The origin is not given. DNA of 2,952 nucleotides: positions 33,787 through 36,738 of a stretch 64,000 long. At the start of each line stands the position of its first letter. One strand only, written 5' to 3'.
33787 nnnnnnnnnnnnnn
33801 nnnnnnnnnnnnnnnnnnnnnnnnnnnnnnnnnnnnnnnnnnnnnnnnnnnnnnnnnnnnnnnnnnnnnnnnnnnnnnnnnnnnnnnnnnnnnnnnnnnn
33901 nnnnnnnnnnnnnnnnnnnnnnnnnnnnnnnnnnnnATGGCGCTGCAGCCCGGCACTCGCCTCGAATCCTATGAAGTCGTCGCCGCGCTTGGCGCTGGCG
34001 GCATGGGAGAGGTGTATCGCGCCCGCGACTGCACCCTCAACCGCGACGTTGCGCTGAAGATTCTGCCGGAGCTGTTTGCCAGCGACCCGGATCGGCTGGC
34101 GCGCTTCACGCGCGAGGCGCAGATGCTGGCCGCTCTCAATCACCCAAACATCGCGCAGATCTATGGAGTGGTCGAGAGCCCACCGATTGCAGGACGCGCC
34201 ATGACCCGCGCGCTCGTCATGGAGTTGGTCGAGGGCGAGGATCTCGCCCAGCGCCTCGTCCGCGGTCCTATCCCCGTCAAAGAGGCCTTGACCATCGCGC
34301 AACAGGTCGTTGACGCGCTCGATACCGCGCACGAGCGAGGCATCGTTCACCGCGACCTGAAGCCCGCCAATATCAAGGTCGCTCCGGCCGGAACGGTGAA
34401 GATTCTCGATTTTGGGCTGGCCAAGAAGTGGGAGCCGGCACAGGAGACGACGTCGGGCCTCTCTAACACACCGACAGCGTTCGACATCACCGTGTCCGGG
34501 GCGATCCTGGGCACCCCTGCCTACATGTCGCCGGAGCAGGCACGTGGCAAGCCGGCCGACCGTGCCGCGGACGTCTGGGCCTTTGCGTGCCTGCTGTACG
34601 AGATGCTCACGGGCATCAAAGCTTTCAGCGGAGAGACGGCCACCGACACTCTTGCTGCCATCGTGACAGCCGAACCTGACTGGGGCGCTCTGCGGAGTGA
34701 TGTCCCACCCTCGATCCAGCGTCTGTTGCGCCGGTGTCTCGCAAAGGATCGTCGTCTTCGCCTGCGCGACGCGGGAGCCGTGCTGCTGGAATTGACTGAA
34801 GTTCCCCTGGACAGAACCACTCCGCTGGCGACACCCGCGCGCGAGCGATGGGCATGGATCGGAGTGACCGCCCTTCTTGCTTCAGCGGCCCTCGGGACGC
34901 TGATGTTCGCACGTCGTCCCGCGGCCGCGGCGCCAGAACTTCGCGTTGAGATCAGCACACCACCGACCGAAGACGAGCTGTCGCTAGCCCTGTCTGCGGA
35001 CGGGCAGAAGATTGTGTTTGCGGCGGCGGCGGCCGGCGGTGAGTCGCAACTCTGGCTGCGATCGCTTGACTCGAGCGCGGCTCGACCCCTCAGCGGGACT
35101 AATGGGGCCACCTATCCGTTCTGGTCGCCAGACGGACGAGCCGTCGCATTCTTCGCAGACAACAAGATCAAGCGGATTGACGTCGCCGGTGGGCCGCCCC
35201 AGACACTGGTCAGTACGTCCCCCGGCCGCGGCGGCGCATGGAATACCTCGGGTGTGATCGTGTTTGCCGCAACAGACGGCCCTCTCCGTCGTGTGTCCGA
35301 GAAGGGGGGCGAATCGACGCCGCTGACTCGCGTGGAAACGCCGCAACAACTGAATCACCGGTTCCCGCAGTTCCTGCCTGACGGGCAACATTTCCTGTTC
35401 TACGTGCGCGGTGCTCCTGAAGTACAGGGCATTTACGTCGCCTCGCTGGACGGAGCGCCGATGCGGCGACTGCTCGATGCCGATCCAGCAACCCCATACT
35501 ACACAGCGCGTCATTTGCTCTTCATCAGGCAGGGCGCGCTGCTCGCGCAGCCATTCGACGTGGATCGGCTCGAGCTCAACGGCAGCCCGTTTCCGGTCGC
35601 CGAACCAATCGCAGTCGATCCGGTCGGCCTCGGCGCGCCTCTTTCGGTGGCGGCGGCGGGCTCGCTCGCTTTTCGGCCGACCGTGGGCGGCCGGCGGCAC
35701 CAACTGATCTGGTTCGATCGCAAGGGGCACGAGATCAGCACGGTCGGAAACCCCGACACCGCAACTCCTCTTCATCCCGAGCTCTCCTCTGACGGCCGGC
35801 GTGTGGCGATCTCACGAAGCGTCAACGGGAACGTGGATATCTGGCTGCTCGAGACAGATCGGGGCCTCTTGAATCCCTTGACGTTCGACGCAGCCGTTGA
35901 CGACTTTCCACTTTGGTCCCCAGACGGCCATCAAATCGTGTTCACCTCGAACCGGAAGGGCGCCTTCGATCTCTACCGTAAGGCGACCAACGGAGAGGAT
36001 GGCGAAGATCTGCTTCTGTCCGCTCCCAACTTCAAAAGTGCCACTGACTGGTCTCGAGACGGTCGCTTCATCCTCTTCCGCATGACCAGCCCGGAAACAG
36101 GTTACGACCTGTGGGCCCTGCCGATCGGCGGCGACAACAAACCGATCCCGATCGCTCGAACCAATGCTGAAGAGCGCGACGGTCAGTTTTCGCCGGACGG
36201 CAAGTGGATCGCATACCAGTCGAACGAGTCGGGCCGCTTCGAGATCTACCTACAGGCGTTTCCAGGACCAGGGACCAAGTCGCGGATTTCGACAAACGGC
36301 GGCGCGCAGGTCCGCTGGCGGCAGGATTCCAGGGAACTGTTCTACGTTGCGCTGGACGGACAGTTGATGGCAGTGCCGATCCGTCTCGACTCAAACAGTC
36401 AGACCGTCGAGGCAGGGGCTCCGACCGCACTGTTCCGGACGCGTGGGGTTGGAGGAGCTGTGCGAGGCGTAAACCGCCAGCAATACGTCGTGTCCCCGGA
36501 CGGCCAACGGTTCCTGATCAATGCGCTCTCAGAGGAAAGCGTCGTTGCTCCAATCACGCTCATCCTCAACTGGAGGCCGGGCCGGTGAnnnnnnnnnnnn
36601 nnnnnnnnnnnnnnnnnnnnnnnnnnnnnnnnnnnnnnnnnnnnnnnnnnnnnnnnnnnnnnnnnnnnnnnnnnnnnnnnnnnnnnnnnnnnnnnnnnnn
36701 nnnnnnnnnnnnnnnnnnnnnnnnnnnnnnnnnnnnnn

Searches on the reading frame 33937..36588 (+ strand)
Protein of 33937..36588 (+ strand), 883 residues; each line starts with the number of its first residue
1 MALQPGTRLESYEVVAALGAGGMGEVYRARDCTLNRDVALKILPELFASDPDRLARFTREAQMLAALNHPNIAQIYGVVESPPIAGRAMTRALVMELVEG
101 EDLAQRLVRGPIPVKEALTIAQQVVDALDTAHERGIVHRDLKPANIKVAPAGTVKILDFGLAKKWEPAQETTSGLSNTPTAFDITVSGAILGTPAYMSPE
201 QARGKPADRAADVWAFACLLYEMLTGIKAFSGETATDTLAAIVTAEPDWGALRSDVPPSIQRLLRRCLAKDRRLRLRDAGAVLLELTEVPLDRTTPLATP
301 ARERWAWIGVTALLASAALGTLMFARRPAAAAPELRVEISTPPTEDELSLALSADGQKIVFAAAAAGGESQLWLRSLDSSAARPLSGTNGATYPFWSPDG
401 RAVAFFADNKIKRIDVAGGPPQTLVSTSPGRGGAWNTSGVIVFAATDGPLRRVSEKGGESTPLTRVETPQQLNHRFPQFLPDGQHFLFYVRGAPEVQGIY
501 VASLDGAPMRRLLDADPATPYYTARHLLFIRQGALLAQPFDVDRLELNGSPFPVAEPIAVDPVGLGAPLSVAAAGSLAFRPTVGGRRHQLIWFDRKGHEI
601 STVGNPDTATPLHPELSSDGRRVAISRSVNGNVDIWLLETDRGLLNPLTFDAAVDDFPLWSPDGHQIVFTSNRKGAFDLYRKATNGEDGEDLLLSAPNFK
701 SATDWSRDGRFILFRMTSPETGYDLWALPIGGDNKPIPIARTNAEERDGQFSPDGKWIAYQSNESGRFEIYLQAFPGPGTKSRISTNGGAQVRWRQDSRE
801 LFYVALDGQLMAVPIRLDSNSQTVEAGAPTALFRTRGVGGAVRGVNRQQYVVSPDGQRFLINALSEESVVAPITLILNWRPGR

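Call 24: search_protein_families(library=pfam, proteins=[window:33937-36588:+], max_evalue=0.001)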
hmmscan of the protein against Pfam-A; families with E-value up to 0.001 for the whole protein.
window:33937-36588:+ (883 aa): 7 families
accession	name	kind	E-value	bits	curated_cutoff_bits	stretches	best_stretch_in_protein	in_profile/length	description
PF00069.31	Pkinase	-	1.1e-50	172.9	31.7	1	12-276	1-252/263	Protein kinase domain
PF07714.23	PK_Tyr_Ser-Thr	-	6.2e-32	111.3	23.1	1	15-275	4-248/258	Protein tyrosine and serine/threonine kinase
PF07676.18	PD40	-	2.7e-31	107.2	20.9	2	656-681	12-38/38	WD40-like Beta Propeller Repeat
PF01636.29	APH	-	3.2e-07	30.8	23.2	0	125-188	155-223/239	Phosphotransferase enzyme family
PF00930.27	DPPIV_N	-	4.7e-07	29.3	22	0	367-426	20-80/354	Dipeptidyl peptidase IV (DPP IV) N-terminal region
PF03109.22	ABC1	-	6.6e-07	29.2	22.9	1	57-168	110-220/244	ABC1 atypical kinase-like domain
PF25174.1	Beta-prop_THOC3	-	0.00037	20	305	0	591-764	73-234/272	THOC3 beta-propeller domain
